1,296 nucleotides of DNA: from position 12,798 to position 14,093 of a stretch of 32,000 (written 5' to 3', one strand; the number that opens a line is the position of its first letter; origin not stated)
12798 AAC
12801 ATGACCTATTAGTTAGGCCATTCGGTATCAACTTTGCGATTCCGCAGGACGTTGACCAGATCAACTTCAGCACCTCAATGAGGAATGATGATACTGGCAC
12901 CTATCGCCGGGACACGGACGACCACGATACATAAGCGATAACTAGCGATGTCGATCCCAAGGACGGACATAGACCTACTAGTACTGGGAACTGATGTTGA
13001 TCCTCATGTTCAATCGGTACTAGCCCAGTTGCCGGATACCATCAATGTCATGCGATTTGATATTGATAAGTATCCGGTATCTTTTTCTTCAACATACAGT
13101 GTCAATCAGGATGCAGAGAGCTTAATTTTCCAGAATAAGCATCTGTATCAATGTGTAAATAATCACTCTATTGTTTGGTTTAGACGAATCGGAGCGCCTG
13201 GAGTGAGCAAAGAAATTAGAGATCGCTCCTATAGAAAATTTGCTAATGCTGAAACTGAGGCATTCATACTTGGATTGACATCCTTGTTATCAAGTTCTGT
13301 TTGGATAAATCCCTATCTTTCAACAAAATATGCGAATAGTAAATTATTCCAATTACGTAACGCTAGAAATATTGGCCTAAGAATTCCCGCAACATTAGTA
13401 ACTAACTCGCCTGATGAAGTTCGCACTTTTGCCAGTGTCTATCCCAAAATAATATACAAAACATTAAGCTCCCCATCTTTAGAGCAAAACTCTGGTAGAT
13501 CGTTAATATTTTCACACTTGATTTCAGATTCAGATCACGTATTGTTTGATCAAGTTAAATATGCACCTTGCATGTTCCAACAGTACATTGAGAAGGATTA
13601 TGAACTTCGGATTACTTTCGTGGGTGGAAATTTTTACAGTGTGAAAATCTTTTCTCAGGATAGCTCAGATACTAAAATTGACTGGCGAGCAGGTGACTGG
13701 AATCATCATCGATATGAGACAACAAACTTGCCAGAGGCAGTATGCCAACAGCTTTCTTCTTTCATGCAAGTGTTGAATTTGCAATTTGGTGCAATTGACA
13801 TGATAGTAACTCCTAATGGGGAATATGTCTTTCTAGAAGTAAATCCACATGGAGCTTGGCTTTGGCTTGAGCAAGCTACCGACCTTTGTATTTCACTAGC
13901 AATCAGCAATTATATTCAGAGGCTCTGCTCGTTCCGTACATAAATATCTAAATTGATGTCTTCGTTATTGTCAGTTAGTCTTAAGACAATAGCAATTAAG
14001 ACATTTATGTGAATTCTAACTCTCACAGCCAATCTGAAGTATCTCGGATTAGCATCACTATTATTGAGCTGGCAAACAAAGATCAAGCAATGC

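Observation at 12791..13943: Minimal two-gene graspetide (omega-ester RiPP) locus with an unfamiliar Thr/Asp core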

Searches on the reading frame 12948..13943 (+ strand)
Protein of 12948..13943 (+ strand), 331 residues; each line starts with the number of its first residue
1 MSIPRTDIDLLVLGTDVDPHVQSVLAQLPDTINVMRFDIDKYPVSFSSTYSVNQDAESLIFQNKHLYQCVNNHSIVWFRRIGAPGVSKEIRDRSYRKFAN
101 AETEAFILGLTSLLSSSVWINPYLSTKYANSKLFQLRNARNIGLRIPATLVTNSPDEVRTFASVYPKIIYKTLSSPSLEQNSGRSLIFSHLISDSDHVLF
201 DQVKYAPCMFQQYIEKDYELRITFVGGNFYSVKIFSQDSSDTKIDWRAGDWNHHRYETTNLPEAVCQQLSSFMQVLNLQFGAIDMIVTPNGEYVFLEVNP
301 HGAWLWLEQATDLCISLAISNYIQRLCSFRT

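Call 4: search_protein_families(library=pfam, proteins=[window:12948-13943:+], max_evalue=0.1)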
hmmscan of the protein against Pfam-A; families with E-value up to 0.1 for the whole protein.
window:12948-13943:+ (331 aa): 3 families
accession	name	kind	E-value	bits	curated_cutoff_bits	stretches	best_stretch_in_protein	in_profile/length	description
PF21068.3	ATPgraspMvdD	-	6.3e-10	39.6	27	1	32-123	26-117/121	MvdD pre-ATP grasp domain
PF02955.21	GSH-S_ATP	-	3.3e-05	23.8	23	1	146-286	12-152/175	Prokaryotic glutathione synthetase, ATP-grasp domain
PF14398.11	ATPgrasp_YheCD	-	0.046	13.4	26.8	0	119-174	4-57/255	YheC/D like ATP-grasp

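Call 5: search_protein_families(library=ncbifam, proteins=[window:12948-13943:+], max_evalue=0.1)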
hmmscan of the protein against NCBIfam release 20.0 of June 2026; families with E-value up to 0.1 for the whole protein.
window:12948-13943:+ (331 aa): 11 families
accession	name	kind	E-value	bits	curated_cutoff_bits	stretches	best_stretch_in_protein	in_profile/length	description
TIGR04185.1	ATPgraspMvdC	equivalog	3.6e-71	239.9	425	1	31-321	24-314/318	MvdC family ATP-grasp ribosomal peptide maturase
TIGR04184.1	ATPgraspMvdD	equivalog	2.8e-62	210.8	475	1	32-321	25-317/321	MvdD family ATP-grasp ribosomal peptide maturase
TIGR04187.1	GRASP_SAV_5884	subfamily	5.8e-62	209.7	350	1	10-323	2-311/312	ATP-grasp ribosomal peptide maturase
TIGR04192.1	GRASP_w_spasm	equivalog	3.2e-36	125.3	230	1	52-320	41-315/318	grasp-with-spasm system ATP-grasp peptide maturase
TIGR04356.1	grasp_GAK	hypoth_equivalog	1.9e-07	30.4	300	1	142-323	110-283/287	GAK system ATP-grasp enzyme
NF003573.0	PRK05246.1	equivalog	6.5e-07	28.4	272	1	120-286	113-275/316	glutathione synthase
TIGR00768.1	rimK_fam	subfamily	4.7e-06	26.2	143.4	1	120-323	76-276/276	RimK family alpha-L-glutamate ligase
TIGR01380.1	glut_syn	equivalog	2.7e-05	23.3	299.05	1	125-286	117-274/312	glutathione synthase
NF040720.1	MptN_Meth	equivalog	0.012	14.7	350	1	120-323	90-290/291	tetrahydromethanopterin:alpha-L-glutamate ligase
TIGR02144.1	LysX_arch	equivalog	0.018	14.1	275.6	1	204-325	161-277/281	lysine biosynthesis protein LysX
NF005315.0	PRK06849.1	equivalog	0.019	14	406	0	130-215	115-195/389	hypothetical protein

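Call 6: search_protein_families(library=padloc, proteins=[window:12948-13943:+], max_evalue=0.1)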
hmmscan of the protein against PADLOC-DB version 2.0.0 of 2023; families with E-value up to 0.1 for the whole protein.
window:12948-13943:+ (331 aa): 0 families

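Call 7: find_homologous_proteins(query=window:12948-13943:+)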
Query window:12948-13943:+ (331 aa): 635 proteins with E <= 0.001 among 1648 candidates; the best 120 are listed.
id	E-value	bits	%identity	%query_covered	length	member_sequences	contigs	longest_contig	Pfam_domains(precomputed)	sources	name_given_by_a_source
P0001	3.8e-199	679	100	90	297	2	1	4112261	PF02955.22,PF21068.4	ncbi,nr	ncbi:MAG: hypothetical protein H7A35_13290 [Planctomycetales bacterium]|nr:MAG: hypothetical protein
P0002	1.9e-192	657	91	100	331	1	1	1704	PF21068.4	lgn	-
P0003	1.7e-117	410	56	98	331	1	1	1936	PF21068.4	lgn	-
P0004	3.6e-100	353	50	98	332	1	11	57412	PF21068.4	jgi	jgi:hypothetical protein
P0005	1.8e-89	318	48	99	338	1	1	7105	PF21068.4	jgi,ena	-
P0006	3.8e-89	317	47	95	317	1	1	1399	PF21068.4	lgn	-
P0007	1.3e-85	306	45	95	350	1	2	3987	PF21068.4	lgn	-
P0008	1.9e-85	305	46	95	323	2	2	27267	PF21068.4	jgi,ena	jgi:glutathione synthase/RimK-type ligase-like ATP-grasp enzyme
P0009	5.9e-85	303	46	97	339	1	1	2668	PF21068.4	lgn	-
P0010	1.4e-84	302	43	95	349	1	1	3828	PF21068.4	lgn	-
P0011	2.6e-84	301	47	96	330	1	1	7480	PF21068.4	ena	-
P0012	8.7e-83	296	47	96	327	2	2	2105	PF21068.4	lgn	-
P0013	7.7e-82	293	46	95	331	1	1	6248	PF21068.4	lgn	-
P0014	1.2e-78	283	43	95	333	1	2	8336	PF21068.4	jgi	jgi:hypothetical protein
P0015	8.6e-78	280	43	97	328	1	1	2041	PF21068.4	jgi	jgi:glutathione synthase/RimK-type ligase-like ATP-grasp enzyme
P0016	2.2e-77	278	42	94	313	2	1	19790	PF21068.4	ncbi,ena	-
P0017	2.2e-76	275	43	95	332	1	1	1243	PF21068.4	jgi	jgi:glutathione synthase/RimK-type ligase-like ATP-grasp enzyme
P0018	9.7e-74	266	41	98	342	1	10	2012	PF21068.4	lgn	-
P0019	1.3e-72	263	44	95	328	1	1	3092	PF21068.4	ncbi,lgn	-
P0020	1.6e-71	259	41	95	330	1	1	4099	PF21068.4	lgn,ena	-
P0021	2.4e-71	259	40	95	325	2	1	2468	PF21068.4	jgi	-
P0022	8.6e-71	257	42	96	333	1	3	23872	PF21068.4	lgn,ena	-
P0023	3.3e-64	235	40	96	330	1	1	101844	PF21068.4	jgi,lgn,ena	-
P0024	8.3e-57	211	38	96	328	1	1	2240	PF21068.4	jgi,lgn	jgi:hypothetical protein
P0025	9.0e-57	211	37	96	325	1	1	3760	PF21068.4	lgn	-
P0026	1.3e-55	207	36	95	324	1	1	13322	PF21068.4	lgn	-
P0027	1.9e-54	203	36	95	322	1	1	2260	PF21068.4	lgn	-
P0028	2.6e-53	199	40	75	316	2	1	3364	PF08443.17,PF21068.4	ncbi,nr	ncbi:MAG TPA: hypothetical protein VM537_05535 [Anaerolineae bacterium]|nr:hypothetical protein [Ana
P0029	7.6e-53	198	36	87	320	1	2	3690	PF21068.4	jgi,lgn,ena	-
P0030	8.1e-53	198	34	95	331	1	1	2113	PF02955.22,PF08443.17,PF18299.7,PF21068.4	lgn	-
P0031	2.1e-52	196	37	96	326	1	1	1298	PF21068.4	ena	-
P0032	3.6e-52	196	35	92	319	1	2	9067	PF02955.22,PF21068.4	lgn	-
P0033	3.2e-51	192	36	87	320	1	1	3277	PF08443.17,PF21068.4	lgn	-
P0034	3.6e-51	192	36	95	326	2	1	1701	PF21068.4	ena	-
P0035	4.7e-51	192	35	97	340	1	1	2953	PF21068.4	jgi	jgi:hypothetical protein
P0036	9.9e-51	191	36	87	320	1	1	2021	PF08443.17,PF21068.4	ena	-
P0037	1.5e-50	190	37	95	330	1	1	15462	PF08443.17,PF21068.4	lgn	-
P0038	2.2e-50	190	38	75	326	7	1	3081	PF21068.4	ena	-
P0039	4.1e-50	189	36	94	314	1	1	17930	PF21068.4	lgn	-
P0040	9.3e-50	188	32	94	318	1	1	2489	PF21068.4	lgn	-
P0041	2.0e-49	187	36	87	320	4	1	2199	PF21068.4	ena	-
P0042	3.5e-49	186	37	87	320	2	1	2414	PF21068.4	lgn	-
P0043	8.3e-49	185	36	95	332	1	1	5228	PF08443.17,PF21068.4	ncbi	-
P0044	1.1e-48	184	37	88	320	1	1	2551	PF21068.4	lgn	-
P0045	2.0e-48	183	34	94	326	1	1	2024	PF21068.4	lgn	-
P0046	2.4e-48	183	35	95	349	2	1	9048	PF08443.17,PF21068.4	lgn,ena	-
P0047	2.8e-48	183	36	88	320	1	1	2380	PF08443.17,PF21068.4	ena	-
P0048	9.7e-48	181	39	75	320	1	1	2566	PF21068.4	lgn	-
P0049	1.0e-47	181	33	91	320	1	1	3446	PF21068.4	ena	-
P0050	1.5e-47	180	34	88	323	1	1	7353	PF21068.4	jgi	jgi:glutathione synthase/RimK-type ligase-like ATP-grasp enzyme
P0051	1.6e-47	180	36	94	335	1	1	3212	PF08443.17,PF21068.4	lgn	-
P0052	2.4e-47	180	39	78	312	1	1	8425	PF21068.4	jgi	jgi:glutathione synthase/RimK-type ligase-like ATP-grasp enzyme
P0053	4.0e-47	179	34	88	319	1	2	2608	PF21068.4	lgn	-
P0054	4.2e-47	179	34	95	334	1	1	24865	PF21068.4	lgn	-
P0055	4.5e-47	179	35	95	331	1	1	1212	PF08443.17,PF21068.4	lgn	-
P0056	5.6e-47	179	36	88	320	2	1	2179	PF21068.4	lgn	-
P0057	6.8e-47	178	35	95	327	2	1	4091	PF08443.17,PF21068.4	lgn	-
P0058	7.6e-47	178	36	94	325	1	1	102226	PF08443.17,PF21068.4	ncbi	ncbi:MAG: hypothetical protein V1704_04215 [Candidatus Vogelbacteria bacterium]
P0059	8.7e-47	178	40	75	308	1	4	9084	PF08443.17,PF21068.4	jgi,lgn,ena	-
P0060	9.8e-47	178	36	88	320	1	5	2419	PF21068.4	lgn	-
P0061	1.0e-46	178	34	95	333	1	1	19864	PF21068.4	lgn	-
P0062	1.8e-46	177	35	95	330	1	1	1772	PF21068.4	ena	-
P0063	2.2e-46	177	32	95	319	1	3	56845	PF21068.4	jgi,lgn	jgi:glutathione synthase/RimK-type ligase-like ATP-grasp enzyme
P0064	3.5e-46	176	38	87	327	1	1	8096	PF21068.4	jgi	jgi:glutathione synthase/RimK-type ligase-like ATP-grasp enzyme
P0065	4.5e-46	176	39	76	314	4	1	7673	PF02955.22,PF08443.17,PF21068.4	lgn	-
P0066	4.9e-46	175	32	95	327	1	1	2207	PF21068.4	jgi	jgi:glutathione synthase/RimK-type ligase-like ATP-grasp enzyme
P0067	7.3e-46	175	40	74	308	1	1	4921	PF02955.22,PF08443.17,PF21068.4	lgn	-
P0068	7.9e-46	175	34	88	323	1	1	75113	PF08443.17,PF21068.4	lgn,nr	nr:MvdC family ATP-grasp ribosomal peptide maturase [Bacteroidota bacterium]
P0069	9.3e-46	175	35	95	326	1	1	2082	PF21068.4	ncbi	-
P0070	1.1e-45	174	41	76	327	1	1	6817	PF21068.4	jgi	jgi:glutathione synthase/RimK-type ligase-like ATP-grasp enzyme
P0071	1.3e-45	174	34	88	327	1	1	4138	PF08443.17,PF21068.4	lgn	-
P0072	1.6e-45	174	33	96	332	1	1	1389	PF21068.4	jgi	jgi:hypothetical protein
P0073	1.6e-45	174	36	87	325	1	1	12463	PF08443.17,PF21068.4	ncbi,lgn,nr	ncbi:MAG TPA: MvdC family ATP-grasp ribosomal peptide maturase [Nostocaceae cyanobacterium]|nr:MvdC 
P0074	2.0e-45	173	38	77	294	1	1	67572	PF21068.4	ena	-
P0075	2.3e-45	173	35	88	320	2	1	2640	PF21068.4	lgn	-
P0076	2.3e-45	173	38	75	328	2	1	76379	PF08443.17,PF21068.4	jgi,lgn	jgi:glutathione synthase/RimK-type ligase-like ATP-grasp enzyme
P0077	3.7e-45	173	35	98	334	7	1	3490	PF08443.17,PF21068.4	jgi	jgi:glutathione synthase/RimK-type ligase-like ATP-grasp enzyme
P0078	3.7e-45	173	34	96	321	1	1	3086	PF08443.17,PF21068.4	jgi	jgi:glutathione synthase/RimK-type ligase-like ATP-grasp enzyme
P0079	3.9e-45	172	32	96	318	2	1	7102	PF21068.4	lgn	-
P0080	4.7e-45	172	35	87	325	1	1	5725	PF08443.17,PF21068.4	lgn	-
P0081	5.5e-45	172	36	95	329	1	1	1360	PF08443.17,PF21068.4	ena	-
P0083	6.7e-45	172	31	95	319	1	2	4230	PF21068.4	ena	-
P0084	6.8e-45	172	35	77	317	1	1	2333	PF08443.17,PF21068.4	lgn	-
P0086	1.7e-44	170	35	98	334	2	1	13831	PF08443.17,PF21068.4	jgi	jgi:glutathione synthase/RimK-type ligase-like ATP-grasp enzyme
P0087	2.2e-44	170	32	95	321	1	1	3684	PF21068.4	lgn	-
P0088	2.3e-44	170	34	93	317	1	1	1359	PF08443.17,PF21068.4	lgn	-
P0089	2.4e-44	170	33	86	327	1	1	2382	PF21068.4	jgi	jgi:MvdC family ATP-grasp ribosomal peptide maturase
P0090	3.2e-44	170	37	81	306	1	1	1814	PF02955.22,PF08443.17,PF21068.4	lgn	-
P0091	3.2e-44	169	34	95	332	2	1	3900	PF02955.22,PF08443.17,PF21068.4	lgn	-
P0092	4.0e-44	169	32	92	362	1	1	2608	PF21068.4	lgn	-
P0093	4.2e-44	169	33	95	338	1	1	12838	PF21068.4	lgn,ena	-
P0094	4.7e-44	169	38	78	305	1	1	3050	PF08443.17,PF21068.4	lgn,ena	-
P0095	5.2e-44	169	39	75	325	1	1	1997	PF08443.17,PF21068.4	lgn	-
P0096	5.6e-44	169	38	75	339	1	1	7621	PF21068.4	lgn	-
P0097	7.7e-44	168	38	75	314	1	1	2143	PF08443.17,PF21068.4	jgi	jgi:glutathione synthase/RimK-type ligase-like ATP-grasp enzyme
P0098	9.3e-44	168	32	95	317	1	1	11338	PF08443.17,PF21068.4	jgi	jgi:hypothetical protein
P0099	1.8e-43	167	38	75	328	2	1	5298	PF21068.4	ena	-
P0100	2.0e-43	167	35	90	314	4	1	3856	PF21068.4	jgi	jgi:glutathione synthase/RimK-type ligase-like ATP-grasp enzyme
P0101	2.4e-43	167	35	95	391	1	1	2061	PF21068.4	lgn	-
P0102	3.0e-43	166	35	95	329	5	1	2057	PF08443.17,PF21068.4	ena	-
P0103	3.2e-43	166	34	91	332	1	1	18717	PF21068.4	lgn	-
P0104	4.8e-43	166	35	95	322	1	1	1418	PF21068.4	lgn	-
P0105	4.8e-43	166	38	76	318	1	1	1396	PF08443.17,PF21068.4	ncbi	-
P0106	5.2e-43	166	34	95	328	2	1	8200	PF21068.4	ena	-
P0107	5.8e-43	165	34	95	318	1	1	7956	PF21068.4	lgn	-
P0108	5.9e-43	165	34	95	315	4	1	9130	PF21068.4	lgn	-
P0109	7.5e-43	165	33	97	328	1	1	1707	PF21068.4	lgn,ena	-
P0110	8.3e-43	165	37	95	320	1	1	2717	PF21068.4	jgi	jgi:glutathione synthase/RimK-type ligase-like ATP-grasp enzyme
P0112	1.0e-42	165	36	77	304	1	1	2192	PF02955.22,PF08443.17,PF21068.4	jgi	jgi:glutathione synthase/RimK-type ligase-like ATP-grasp enzyme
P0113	1.1e-42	164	33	89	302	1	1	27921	PF21068.4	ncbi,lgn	-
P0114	1.5e-42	164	39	76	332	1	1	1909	PF08443.17,PF21068.4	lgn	-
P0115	1.9e-42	164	32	97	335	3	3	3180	PF21068.4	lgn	-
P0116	2.1e-42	164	35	87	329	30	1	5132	PF21068.4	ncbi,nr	ncbi:MAG: MvdC family ATP-grasp ribosomal peptide maturase [Moorea sp. SIO3C2]|nr:MvdC family ATP-gr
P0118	2.7e-42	163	34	95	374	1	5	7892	PF21068.4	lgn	-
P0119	3.0e-42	163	36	81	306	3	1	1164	PF02955.22,PF08443.17,PF21068.4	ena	-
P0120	3.1e-42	163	31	88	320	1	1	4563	PF21068.4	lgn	-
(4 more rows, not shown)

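Call 8: search_solved_structures(query=window:12948-13943:+, max_evalue=0.001, show_alignments=2)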
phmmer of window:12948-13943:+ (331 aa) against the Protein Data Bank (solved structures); distinct sequences matched with E-value up to 0.001: 6.
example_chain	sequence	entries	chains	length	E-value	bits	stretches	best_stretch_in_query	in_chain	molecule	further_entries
5ig8_A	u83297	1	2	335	1.1e-47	166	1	35-323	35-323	ATP grasp ligase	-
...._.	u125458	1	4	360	1.4e-42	149.2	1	23-321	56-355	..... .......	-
5ig9_A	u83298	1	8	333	2.8e-39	138.4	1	34-311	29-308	ATP grasp ligase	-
7mgv_A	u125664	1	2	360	6.9e-39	137.1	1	32-313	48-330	CdnC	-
9bou_A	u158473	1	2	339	1.7e-17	66.8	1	100-325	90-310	MvdD-like pre-ATP grasp domain-containing protein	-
7drm_A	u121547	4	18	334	3.2e-09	39.6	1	6-310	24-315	ATP-grasp domain-containing protein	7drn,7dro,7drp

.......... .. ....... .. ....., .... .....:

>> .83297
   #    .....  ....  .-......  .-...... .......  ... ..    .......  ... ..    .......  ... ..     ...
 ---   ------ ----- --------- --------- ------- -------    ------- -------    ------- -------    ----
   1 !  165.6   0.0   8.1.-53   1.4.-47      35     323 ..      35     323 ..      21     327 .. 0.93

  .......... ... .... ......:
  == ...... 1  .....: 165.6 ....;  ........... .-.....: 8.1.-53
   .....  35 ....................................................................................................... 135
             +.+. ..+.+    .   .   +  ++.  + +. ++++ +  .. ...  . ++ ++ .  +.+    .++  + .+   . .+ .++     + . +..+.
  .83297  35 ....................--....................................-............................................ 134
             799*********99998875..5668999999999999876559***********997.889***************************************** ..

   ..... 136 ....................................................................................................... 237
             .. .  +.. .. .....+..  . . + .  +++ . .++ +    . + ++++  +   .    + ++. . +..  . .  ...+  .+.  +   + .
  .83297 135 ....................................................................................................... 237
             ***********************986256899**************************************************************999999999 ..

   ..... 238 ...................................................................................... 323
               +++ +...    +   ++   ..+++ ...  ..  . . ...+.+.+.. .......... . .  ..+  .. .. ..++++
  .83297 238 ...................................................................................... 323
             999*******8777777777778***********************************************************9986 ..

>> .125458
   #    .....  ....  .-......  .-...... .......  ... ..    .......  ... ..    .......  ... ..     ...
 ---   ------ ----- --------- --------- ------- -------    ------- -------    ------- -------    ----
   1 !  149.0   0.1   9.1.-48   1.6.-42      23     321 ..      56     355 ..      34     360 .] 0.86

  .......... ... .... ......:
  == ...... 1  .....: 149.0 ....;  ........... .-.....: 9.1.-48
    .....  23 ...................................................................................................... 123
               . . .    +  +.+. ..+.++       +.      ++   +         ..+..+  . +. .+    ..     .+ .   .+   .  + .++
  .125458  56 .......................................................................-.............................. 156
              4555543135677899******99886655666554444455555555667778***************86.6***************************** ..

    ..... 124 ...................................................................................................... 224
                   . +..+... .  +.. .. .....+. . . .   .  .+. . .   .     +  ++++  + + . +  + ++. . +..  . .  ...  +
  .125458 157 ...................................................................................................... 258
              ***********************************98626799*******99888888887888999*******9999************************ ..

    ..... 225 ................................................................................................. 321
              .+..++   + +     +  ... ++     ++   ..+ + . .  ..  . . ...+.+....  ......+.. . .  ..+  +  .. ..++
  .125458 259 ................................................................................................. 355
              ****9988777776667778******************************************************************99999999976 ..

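Call 9: find_encoding_contigs(protein=P0002, flank=3000, max_places=3)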
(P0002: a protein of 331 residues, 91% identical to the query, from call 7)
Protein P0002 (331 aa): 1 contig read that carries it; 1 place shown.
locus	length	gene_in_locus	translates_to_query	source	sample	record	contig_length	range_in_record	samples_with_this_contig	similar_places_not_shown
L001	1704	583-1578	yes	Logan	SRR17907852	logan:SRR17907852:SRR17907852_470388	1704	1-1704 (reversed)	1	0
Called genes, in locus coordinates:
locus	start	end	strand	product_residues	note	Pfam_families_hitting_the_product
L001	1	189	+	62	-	?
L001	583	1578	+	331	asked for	PF21068:ATPgraspMvdD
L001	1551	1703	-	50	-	?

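Call 10: find_encoding_contigs(protein=P0003, flank=3000, max_places=3)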
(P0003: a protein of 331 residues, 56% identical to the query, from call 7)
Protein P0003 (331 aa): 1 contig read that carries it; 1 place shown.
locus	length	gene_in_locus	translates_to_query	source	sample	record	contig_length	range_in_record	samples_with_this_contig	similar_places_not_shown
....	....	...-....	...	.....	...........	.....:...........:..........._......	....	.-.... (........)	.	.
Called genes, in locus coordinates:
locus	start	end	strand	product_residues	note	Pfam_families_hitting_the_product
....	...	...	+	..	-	-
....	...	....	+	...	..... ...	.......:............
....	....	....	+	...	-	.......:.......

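Call 11: find_encoding_contigs(protein=P0004, flank=5000, max_places=4)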
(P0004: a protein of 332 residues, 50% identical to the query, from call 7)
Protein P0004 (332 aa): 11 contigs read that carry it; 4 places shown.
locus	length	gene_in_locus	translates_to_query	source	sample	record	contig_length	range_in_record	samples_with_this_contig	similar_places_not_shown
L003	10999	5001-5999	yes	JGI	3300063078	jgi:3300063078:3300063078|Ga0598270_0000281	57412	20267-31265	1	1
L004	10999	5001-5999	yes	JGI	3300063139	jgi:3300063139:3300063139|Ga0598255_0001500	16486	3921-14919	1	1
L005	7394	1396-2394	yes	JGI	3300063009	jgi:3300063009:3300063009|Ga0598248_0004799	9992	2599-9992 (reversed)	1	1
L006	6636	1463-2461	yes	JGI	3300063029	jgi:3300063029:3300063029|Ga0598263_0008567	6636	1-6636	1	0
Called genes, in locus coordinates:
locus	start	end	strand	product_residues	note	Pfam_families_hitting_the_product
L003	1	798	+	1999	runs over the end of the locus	PF25023:TEN_YD-shell (faint), PF05593:RHS_repeat (weak)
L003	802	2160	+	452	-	-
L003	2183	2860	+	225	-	PF05697:Trigger_N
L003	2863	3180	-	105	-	-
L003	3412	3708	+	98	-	-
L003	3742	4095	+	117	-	PF11171:DUF2958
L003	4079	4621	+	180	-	-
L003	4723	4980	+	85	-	-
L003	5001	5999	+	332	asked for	PF21068:ATPgraspMvdD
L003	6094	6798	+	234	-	PF20329:DUF6624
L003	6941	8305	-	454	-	PF10137:CAP12-PCTIR_TIR, PF05014:Nuc_deoxyrib_tr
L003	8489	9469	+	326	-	PF13814:Replic_Relax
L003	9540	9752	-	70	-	-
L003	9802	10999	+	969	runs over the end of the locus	PF02463:SMC_N (faint), PF13304:AAA_21 (faint)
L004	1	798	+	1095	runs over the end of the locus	PF05593:RHS_repeat (weak)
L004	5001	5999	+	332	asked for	PF21068:ATPgraspMvdD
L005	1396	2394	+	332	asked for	PF21068:ATPgraspMvdD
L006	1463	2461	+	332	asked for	PF21068:ATPgraspMvdD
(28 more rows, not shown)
